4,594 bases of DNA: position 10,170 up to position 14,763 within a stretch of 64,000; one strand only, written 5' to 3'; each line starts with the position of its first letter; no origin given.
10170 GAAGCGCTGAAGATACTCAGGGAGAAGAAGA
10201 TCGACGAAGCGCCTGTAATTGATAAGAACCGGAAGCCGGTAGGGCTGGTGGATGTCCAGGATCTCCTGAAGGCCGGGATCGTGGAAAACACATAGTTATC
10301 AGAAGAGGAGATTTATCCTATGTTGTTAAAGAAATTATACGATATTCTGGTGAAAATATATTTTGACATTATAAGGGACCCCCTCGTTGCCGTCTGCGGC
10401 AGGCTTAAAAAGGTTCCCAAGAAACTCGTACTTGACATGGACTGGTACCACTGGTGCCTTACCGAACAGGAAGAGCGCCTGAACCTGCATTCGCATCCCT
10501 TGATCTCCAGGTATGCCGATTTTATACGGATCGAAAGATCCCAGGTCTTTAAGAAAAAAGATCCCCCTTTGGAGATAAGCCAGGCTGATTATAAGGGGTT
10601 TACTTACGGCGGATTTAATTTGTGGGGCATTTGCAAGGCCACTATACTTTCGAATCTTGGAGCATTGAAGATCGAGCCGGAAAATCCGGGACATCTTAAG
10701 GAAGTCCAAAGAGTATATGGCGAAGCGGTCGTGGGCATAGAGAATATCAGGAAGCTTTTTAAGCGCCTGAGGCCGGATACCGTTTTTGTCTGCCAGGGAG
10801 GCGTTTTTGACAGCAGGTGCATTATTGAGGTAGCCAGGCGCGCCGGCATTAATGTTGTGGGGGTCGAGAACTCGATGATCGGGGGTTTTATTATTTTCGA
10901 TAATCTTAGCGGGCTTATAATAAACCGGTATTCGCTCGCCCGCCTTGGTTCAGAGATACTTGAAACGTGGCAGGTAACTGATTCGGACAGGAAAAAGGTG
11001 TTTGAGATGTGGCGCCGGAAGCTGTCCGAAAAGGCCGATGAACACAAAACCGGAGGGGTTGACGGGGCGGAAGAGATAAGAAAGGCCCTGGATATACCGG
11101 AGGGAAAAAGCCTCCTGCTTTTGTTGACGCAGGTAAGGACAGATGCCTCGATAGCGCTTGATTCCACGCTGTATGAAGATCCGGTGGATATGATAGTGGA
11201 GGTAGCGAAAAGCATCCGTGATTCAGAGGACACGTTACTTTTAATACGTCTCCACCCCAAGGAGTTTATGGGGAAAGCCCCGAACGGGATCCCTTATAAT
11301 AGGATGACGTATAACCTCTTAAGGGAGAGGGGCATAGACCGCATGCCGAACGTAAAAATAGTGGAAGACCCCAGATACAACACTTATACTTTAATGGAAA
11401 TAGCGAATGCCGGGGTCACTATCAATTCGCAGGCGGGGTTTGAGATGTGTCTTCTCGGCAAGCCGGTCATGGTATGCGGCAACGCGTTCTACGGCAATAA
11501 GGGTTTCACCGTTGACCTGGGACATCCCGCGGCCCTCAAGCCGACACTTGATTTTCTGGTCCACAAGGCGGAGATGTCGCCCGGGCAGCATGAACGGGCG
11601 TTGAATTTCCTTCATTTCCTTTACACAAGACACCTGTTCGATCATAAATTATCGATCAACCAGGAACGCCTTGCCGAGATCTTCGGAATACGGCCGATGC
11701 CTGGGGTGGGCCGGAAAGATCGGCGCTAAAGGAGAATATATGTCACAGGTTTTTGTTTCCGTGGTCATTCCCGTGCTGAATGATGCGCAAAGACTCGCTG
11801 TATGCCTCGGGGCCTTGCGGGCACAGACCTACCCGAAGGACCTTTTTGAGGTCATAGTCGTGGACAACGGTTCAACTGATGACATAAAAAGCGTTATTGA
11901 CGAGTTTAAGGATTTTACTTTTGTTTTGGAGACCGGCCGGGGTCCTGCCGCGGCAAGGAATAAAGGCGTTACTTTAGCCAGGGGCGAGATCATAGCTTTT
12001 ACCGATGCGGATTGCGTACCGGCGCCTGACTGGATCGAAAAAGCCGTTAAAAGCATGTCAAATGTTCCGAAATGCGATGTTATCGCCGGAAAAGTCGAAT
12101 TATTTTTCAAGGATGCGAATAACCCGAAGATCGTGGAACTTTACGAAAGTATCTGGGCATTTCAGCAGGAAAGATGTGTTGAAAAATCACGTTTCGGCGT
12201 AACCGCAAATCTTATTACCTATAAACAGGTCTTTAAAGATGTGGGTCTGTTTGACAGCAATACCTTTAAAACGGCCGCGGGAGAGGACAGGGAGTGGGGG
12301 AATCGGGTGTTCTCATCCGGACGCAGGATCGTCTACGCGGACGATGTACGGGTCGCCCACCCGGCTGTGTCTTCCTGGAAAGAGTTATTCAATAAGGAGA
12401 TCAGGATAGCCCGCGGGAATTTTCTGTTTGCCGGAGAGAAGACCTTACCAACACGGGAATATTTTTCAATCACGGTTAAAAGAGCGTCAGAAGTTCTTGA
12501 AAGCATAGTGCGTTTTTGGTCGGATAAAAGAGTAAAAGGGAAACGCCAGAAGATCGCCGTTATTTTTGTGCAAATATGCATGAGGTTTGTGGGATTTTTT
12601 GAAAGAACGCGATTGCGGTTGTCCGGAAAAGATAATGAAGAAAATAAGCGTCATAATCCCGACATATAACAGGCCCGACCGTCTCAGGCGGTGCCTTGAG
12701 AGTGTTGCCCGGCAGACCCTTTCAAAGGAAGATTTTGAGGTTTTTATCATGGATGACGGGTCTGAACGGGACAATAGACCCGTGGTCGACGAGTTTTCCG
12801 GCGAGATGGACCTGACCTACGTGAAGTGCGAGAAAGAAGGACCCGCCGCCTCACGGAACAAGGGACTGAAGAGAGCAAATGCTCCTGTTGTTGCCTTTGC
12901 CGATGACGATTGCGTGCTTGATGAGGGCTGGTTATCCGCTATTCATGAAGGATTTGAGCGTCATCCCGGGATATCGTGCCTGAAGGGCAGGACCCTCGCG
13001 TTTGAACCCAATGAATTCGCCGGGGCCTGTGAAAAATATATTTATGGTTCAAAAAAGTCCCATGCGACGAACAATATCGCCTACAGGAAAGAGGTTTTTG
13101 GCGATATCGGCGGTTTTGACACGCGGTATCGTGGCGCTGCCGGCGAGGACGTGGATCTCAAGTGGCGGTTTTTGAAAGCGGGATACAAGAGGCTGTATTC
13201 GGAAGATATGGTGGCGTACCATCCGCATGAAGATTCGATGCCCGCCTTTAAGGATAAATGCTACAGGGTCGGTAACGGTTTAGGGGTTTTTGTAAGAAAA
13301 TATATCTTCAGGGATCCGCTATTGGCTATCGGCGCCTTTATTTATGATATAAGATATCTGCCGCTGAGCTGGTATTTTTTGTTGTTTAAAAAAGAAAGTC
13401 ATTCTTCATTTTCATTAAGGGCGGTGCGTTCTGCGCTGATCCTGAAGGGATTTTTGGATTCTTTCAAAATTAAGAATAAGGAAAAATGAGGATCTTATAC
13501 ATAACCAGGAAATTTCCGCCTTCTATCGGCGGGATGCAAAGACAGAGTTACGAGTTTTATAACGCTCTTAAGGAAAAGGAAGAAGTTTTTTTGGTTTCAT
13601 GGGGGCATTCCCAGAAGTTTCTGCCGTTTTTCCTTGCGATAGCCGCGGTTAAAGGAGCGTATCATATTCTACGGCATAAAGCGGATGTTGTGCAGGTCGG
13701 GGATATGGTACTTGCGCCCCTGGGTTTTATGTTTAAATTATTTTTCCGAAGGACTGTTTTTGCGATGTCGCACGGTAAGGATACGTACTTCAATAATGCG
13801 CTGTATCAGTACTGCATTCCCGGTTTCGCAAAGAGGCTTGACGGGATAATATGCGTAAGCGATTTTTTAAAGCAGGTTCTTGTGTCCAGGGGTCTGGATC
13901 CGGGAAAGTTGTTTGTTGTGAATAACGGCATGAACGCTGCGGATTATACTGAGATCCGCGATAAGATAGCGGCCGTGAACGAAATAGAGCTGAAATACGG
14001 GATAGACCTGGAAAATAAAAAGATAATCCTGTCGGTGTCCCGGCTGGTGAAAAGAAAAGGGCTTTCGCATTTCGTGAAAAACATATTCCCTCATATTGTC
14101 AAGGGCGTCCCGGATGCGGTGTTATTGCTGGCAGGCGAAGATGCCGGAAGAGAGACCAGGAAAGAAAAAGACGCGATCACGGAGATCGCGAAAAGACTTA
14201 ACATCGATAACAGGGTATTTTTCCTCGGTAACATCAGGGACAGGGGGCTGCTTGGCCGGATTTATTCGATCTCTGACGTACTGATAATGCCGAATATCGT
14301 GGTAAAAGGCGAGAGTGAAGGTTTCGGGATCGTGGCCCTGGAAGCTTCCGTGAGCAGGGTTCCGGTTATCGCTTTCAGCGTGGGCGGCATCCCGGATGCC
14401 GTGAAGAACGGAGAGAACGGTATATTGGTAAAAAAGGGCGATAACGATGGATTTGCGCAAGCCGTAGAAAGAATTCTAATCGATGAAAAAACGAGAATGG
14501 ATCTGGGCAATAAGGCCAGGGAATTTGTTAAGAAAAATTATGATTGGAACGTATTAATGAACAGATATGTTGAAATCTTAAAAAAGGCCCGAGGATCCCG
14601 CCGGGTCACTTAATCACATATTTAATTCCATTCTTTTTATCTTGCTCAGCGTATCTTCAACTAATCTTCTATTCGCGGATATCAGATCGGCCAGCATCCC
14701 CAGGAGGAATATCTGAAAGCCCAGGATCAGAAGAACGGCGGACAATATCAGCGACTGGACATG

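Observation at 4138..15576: Glycan-biosynthesis island combining Kdo-pathway genes, a sulfotransferase and a GT39/GtrB pair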

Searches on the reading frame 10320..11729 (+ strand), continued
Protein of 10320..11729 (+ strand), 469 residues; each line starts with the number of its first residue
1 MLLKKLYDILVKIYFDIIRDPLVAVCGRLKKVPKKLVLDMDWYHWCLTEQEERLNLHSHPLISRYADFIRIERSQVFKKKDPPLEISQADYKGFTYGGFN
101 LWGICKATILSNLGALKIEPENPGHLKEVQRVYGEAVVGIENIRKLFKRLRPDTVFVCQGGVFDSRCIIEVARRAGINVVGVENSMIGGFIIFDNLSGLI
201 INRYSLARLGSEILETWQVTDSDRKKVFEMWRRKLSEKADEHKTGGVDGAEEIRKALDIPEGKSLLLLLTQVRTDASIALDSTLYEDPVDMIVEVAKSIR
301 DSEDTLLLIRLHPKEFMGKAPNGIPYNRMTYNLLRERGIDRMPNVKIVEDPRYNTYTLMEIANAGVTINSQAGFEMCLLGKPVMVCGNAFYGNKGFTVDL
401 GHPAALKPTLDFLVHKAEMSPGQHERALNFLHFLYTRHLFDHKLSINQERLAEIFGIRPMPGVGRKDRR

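Call 90: search_protein_families(library=pfam, proteins=[L010:9167-9979:+], max_evalue=0.01)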
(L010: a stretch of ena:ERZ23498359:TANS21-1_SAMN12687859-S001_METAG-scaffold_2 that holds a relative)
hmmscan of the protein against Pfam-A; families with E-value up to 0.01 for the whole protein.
L010:9167-9979:+ (270 aa): 2 families
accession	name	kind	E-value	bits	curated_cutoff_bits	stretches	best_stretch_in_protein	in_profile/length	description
PF13469.12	Sulfotransfer_3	-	4.6e-23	83.1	27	1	6-229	1-215/216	Sulfotransferase family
PF00685.33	Sulfotransfer_1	-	1.1e-10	41.8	22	1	5-234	2-194/255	Sulfotransferase domain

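Call 101: fold_search(model_id=the predicted structure, library=pdb)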
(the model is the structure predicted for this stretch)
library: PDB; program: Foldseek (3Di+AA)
matches with E <= 10: 1262; with E <= 0.001: 143
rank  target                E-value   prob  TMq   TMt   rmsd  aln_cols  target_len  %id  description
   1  4zht_A                6.9e-09  1.00  0.30  0.35  12.0       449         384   13  Crystal structure of UDP-GlcNAc 2-epimerase (released 2016-06-01)
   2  5zlr_A                2.0e-08  1.00  0.28  0.34  13.4       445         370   12  Structure of NeuC (released 2018-05-16)
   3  5xvs_B                2.1e-08  1.00  0.29  0.34  12.7       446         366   12  Crystal structure of UDP-GlcNAc 2-epimerase NeuC complexed with UDP (released 2018-04-11)
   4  4zht_C                2.6e-08  1.00  0.29  0.34  13.0       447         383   13  Crystal structure of UDP-GlcNAc 2-epimerase (released 2016-06-01)
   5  3dzc_A                4.6e-08  1.00  0.28  0.32  13.4       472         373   14  2.35 Angstrom resolution structure of WecB (VC0917), a UDP-N-acetylglucosamine 2-epimerase from Vibrio cholerae. (released 2008-08-12)
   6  6mgd_A                5.7e-08  1.00  0.35  0.53   8.0       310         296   15  Thermosulfurimonas dismutans KpsC, beta Kdo 2,7 transferase (released 2019-03-27)
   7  6vlc_B                5.7e-08  1.00  0.29  0.34  12.4       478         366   12  Crystal structure of UDP-GlcNAc 2-epimerase from Neisseria meningitidis bound to UDP-GlcNAc (released 2020-11-11)
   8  6vlb_A                6.8e-08  1.00  0.27  0.33  12.5       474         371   12  Crystal structure of ligand-free UDP-GlcNAc 2-epimerase from Neisseria meningitidis (released 2020-11-11)
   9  3beo_A                9.5e-08  1.00  0.31  0.36  13.2       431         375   14  A Structural Basis for the allosteric regulation of non-hydrolyzing UDP-GlcNAc 2-epimerases (released 2008-02-19)
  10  6mgc                  1.1e-07  1.00  0.37  0.53  11.3       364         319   15  Escherichia coli KpsC, N-terminal domain (released 2019-03-27)
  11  6vlc_D                1.1e-07  1.00  0.29  0.34  14.3       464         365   14  Crystal structure of UDP-GlcNAc 2-epimerase from Neisseria meningitidis bound to UDP-GlcNAc (released 2020-11-11)
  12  1o6c_B                1.5e-07  1.00  0.27  0.31  15.9       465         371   11  Crystal structure of UDP-N-acetylglucosamine 2-epimerase (released 2003-11-25)
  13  1f6d_B                1.7e-07  1.00  0.35  0.42  12.2       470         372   14  THE STRUCTURE OF UDP-N-ACETYLGLUCOSAMINE 2-EPIMERASE FROM E. COLI. (released 2000-12-13)
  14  9cm8_B                1.7e-07  1.00  0.29  0.34  14.2       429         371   14  UDP-GlcNAc 2-epimerase MnaA of Paenibacillus alvei (released 2024-10-02)
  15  1f6d_A                1.7e-07  1.00  0.31  0.37  13.8       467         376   13  THE STRUCTURE OF UDP-N-ACETYLGLUCOSAMINE 2-EPIMERASE FROM E. COLI. (released 2000-12-13)
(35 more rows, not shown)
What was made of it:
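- On Retaining beta-Kdo glycosyltransferases (GT107 KpsC/KpsS, GT99 WbbB, GT140 KrkA): Foldseek is less clean: KpsC ranks 6th by E-value but has the best TM-scores, 0.53-0.61 (call 101).
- Foldseek ranks UDP-GlcNAc 2-epimerases ahead of KpsC by E-value, although with much worse TM-scores and rmsd (call 101).
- Tried and rejected: The E-value ranking is dominated by UDP-GlcNAc 2-epimerases with poor superposition (call 101).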

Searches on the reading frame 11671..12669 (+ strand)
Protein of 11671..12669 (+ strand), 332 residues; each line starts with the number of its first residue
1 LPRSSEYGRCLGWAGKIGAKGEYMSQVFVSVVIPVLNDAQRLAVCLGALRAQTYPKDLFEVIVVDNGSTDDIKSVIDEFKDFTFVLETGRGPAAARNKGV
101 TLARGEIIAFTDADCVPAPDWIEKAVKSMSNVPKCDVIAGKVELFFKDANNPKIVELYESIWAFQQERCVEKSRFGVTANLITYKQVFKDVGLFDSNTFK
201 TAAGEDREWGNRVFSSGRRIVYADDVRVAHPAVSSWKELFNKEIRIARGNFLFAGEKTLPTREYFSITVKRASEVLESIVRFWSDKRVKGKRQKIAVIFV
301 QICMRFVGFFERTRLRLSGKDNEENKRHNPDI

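Call 3: search_protein_families(library=pfam, proteins=[window:11671-12669:+], max_evalue=0.01)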
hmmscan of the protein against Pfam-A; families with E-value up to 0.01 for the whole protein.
window:11671-12669:+ (332 aa): 5 families
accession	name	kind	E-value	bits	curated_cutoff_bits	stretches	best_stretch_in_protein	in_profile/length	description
PF00535.33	Glycos_transf_2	-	1.4e-30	106.8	23.3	1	30-157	1-130/168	Glycosyl transferase family 2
PF10111.15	Glyco_tranf_2_2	-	8.9e-16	58.6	27.3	1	30-208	1-194/276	Glycosyltransferase like family 2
PF13641.12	Glyco_tranf_2_3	-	3.5e-14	53.8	27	1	29-246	3-227/230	Glycosyltransferase like family 2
PF13632.12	Glyco_trans_2_3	-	1.5e-05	25.3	27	1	107-251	1-144/198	Glycosyl transferase family group 2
PF13506.12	Glyco_transf_21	-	0.00088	19.2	21.7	1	98-248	24-174/174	Glycosyl transferase family 21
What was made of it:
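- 11740..12669 (+): GT2 glycosyltransferase a. It is conserved next to the KpsC-like gene in relatives. PF00535 E 1.4e-30 (call 3).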

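Call 5: search_protein_families(library=ncbifam, proteins=[window:11671-12669:+], max_evalue=0.001)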
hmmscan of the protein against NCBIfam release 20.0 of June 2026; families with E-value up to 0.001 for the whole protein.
window:11671-12669:+ (332 aa): 23 families
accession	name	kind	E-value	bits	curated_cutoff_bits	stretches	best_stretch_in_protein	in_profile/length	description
TIGR03965.1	mycofact_glyco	equivalog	2.7e-35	122.2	280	1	28-244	75-294/467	mycofactocin biosynthesis glycosyltransferase MftF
NF041875.1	EPS_EpsD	equivalog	8.6e-34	117.4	370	1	29-238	1-215/325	exopolysaccharide biosynthesis glycosyltransferase EpsD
NF038302.1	EPS_HpsE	equivalog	3.5e-25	88.6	300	1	29-231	3-223/307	hormogonium polysaccharide biosynthesis glycosyltransferase HpsE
TIGR04283.1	glyco_like_mftF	equivalog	3e-18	66.2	182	1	29-215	1-171/221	TIGR04283 family arsenosugar biosynthesis glycosyltransferase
NF007482.0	PRK10073.1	equivalog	2.9e-17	62.7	423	1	27-151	6-131/334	glycosyltransferase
NF041394.1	GtaseAglG_Halo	equivalog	5.4e-16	58.7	440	1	29-231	3-216/304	glucosyl-dolichyl phosphate glucuronosyltransferase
TIGR03111.1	glyc2_xrt_Gpos1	hypoth_equivalog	1.2e-12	47.4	363.95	1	28-142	50-169/439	TIGR03111 family XrtG-associated glycosyltransferase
TIGR03937.1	PgaC_IcaA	equivalog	3.1e-12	46.2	422.3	1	26-141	44-162/407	poly-beta-1,6-N-acetyl-D-glucosamine synthase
NF047683.1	TeichurnBiosyTuaG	equivalog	9.8e-12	45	400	1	26-131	5-113/252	teichuronic acid biosynthesis protein TuaG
NF038299.1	EPS_HpsN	equivalog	9.3e-10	38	425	1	28-143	2-120/317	hormogonium polysaccharide biosynthesis glycosyltransferase HpsN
TIGR04242.1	nodulat_NodC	equivalog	4.6e-09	35.7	550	1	28-178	49-203/395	chitooligosaccharide synthase NodC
NF050819.1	PolSacchBiosHfsG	equivalog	1.1e-08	34.7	500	1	27-225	12-212/302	polysaccharide biosynthesis protein HfsG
TIGR01556.1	rhamnosyltran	subfamily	3.9e-08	32.8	200.55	1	55-265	18-227/281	rhamnosyltransferase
NF045692.1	OglycostaseCruG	equivalog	4.5e-08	32.4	600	1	29-79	43-91/386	2'-O-glycosyltransferase CruG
NF010496.0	PRK13915.1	equivalog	2.4e-07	30.1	262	1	26-129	30-142/307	glucosyl-3-phosphoglycerate synthase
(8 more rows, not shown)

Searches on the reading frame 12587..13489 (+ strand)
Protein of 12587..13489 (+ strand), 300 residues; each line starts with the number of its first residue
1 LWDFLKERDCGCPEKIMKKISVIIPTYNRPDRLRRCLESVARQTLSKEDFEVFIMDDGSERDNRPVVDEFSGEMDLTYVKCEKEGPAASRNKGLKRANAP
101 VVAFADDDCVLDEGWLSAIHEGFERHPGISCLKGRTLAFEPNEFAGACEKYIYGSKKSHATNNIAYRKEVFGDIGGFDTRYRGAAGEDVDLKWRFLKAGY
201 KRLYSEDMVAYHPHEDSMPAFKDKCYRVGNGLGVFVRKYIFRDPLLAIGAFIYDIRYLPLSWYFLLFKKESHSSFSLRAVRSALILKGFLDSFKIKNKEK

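Call 3: search_protein_families(library=pfam, proteins=[window:12587-13489:+], max_evalue=0.01)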
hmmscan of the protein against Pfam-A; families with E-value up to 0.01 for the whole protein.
window:12587-13489:+ (300 aa): 6 families
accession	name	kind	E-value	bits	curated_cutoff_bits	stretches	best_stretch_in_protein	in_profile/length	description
PF00535.33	Glycos_transf_2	-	1.4e-28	100.3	23.3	1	21-176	1-155/168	Glycosyl transferase family 2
PF13641.12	Glyco_tranf_2_3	-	9.7e-17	62.2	27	1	20-227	3-226/230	Glycosyltransferase like family 2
PF10111.15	Glyco_tranf_2_2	-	6.5e-15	55.8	27.3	2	21-112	1-95/276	Glycosyltransferase like family 2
PF13632.12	Glyco_trans_2_3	-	8.8e-05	22.8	27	1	160-264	73-174/198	Glycosyl transferase family group 2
PF02709.20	Glyco_transf_7C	-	0.00075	19.5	23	1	161-201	21-61/78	N-terminal domain of galactosyltransferase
PF03071.21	GNT-I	-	0.0038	16.5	25.4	1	16-80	91-153/434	GNT-I family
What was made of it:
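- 12635..13489 (+): GT2 glycosyltransferase b. PF00535 E 1.4e-28 (call 3).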

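Call 5: search_protein_families(library=ncbifam, proteins=[window:12587-13489:+], max_evalue=0.001)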
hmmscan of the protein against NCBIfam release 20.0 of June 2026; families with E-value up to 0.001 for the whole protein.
window:12587-13489:+ (300 aa): 18 families
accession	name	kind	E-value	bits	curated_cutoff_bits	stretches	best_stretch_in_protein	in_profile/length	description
TIGR03965.1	mycofact_glyco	equivalog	1.3e-35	123.2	280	2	15-141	72-196/467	mycofactocin biosynthesis glycosyltransferase MftF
NF041875.1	EPS_EpsD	equivalog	2e-35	122.8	370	2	20-120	1-101/325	exopolysaccharide biosynthesis glycosyltransferase EpsD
NF038299.1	EPS_HpsN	equivalog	3.6e-20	72.2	425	1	19-137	2-120/317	hormogonium polysaccharide biosynthesis glycosyltransferase HpsN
NF041394.1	GtaseAglG_Halo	equivalog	7.7e-19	68.1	440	1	19-187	2-184/304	glucosyl-dolichyl phosphate glucuronosyltransferase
NF038302.1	EPS_HpsE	equivalog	5e-17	61.8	300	1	19-135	2-123/307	hormogonium polysaccharide biosynthesis glycosyltransferase HpsE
NF050050.1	ProtGlycPglI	equivalog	2.1e-15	56.9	500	1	17-119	1-104/306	GalNAc(5)-diNAcBac-PP-undecaprenol beta-1,3-glucosyltransferase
TIGR03937.1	PgaC_IcaA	equivalog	1.6e-14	53.7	422.3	1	14-134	41-161/407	poly-beta-1,6-N-acetyl-D-glucosamine synthase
NF007482.0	PRK10073.1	equivalog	2.1e-14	53.3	423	1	17-111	5-98/334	glycosyltransferase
TIGR04440.1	glyco_TIGR04440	domain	4.7e-14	52.6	70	1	20-166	2-150/215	TIGR00180 family glycosyltransferase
TIGR04283.1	glyco_like_mftF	equivalog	8.7e-13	48.4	182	1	20-204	1-178/221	TIGR04283 family arsenosugar biosynthesis glycosyltransferase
TIGR03111.1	glyc2_xrt_Gpos1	hypoth_equivalog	8.3e-12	44.6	363.95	1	17-138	48-171/439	TIGR03111 family XrtG-associated glycosyltransferase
NF047683.1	TeichurnBiosyTuaG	equivalog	1.1e-11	44.9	400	1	18-110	6-98/252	teichuronic acid biosynthesis protein TuaG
NF053739.1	GlytfEpsEBac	equivalog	4e-10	39.1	450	1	19-227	2-215/265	glycosyltransferase EpsE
TIGR04242.1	nodulat_NodC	equivalog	2.2e-09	36.8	550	1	15-116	45-149/395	chitooligosaccharide synthase NodC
NF045692.1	OglycostaseCruG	equivalog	7.4e-05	21.8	600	1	15-70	38-91/386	2'-O-glycosyltransferase CruG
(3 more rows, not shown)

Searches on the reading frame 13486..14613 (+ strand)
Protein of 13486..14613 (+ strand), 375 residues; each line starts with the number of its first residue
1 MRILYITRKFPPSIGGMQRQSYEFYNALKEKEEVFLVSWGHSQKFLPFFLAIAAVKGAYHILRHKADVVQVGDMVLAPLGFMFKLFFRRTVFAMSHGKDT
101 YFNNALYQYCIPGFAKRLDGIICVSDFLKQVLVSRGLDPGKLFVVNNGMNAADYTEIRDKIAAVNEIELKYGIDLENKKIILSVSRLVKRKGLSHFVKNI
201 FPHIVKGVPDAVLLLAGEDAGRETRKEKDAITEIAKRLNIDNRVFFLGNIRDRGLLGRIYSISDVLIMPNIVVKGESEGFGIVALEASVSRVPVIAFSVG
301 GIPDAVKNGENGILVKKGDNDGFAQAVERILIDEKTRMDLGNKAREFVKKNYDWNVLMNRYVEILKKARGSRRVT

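Call 3: search_protein_families(library=pfam, proteins=[window:13486-14613:+], max_evalue=0.01)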
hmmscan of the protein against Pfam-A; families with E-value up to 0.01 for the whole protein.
window:13486-14613:+ (375 aa): 4 families
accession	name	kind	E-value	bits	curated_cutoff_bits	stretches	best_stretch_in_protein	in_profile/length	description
PF00534.26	Glycos_transf_1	-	1.8e-35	122.5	26.4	1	176-346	13-171/172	Glycosyl transferases group 1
PF13692.12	Glyco_trans_1_4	-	9.9e-30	104.1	27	1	179-332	2-141/142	Glycosyl transferases group 1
PF13439.12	Glyco_transf_4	-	5.8e-09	36.6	28.5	1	52-151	58-168/170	Glycosyltransferase Family 4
PF20706.3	GT4-conflict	-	1.1e-07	31.6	26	1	177-355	196-379/385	Family 4 Glycosyltransferase in conflict systems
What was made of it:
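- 13486..14613 (+): GT4 (GT-B, retaining-type) glycosyltransferase. PF00534 E 1.8e-35 and PF13692 E 9.9e-30 (call 3).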

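Call 5: search_protein_families(library=ncbifam, proteins=[window:13486-14613:+], max_evalue=0.001)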
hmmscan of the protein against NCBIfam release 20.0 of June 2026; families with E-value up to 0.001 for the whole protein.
window:13486-14613:+ (375 aa): 40 families (the best 25 are shown)
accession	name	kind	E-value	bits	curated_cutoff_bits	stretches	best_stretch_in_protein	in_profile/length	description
TIGR03999.1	thiol_BshA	equivalog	2.5e-30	105.6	273.7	1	116-367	143-372/375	N-acetyl-alpha-D-glucosaminyl L-malate synthase BshA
TIGR02149.1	glgA_Coryne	subfamily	4e-28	98.6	302.4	1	118-367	145-389/391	glycogen synthase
TIGR04063.1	stp3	hypoth_equivalog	4.5e-27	95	442.05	1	115-367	155-394/397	TIGR04063 family PEP-CTERM/XrtA system glycosyltransferase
TIGR03449.1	mycothiol_MshA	equivalog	2.4e-26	92.6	462.5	1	124-364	172-399/406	D-inositol-3-phosphate glycosyltransferase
TIGR03088.1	stp2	hypoth_equivalog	1.6e-22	80.1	409.05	1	122-366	141-371/374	TIGR03088 family PEP-CTERM/XrtA system glycosyltransferase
NF041876.1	EPS_EpsE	equivalog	1.3e-19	70.7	400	1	181-354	217-382/389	exopolysaccharide biosynthesis GT4 family glycosyltransferase EpsE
TIGR04047.1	MSMEG_0565_glyc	hypoth_equivalog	1e-18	67.6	259.85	1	115-363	136-369/373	MSMEG_0565 family glycosyltransferase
TIGR04157.1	glyco_rSAM_CFB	subfamily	6.5e-18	64.9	400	1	115-364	167-405/406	TIGR04157 family glycosyltransferase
NF012028.0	PRK15484.1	subfamily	3.4e-17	62.6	618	1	120-366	142-376/380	lipopolysaccharide N-acetylglucosaminyltransferase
NF041010.1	glycosy_Agl16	equivalog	8.4e-17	61.1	575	1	115-366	131-349/352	glycosylation protein Agl16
NF053787.1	GlcN_PG_synth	equivalog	9.8e-15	54.2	480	1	271-363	265-354/361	N-acetylglucosaminyl phosphatidylglycerol synthase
NF047684.1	TeichurnBiosyTuaC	equivalog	2.3e-14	53.1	550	1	176-355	217-376/391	teichuronic acid biosynthesis protein TuaC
NF038295.1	EPS_HpsP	equivalog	1.2e-13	50.8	550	1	159-365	189-384/388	hormogonium polysaccharide biosynthesis glycosyltransferase HpsP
NF053513.1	Gtran_IagA_BgsA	equivalog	1.3e-13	50.6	460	1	111-348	99-312/333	LTA glycolipid anchor biosynthesis glycosyltransferase, IagA/BgsA family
TIGR02472.1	sucr_P_syn_N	equivalog_domain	7.2e-13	48.2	576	1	136-365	205-438/439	sucrose-phosphate synthase, putative, glycosyltransferase domain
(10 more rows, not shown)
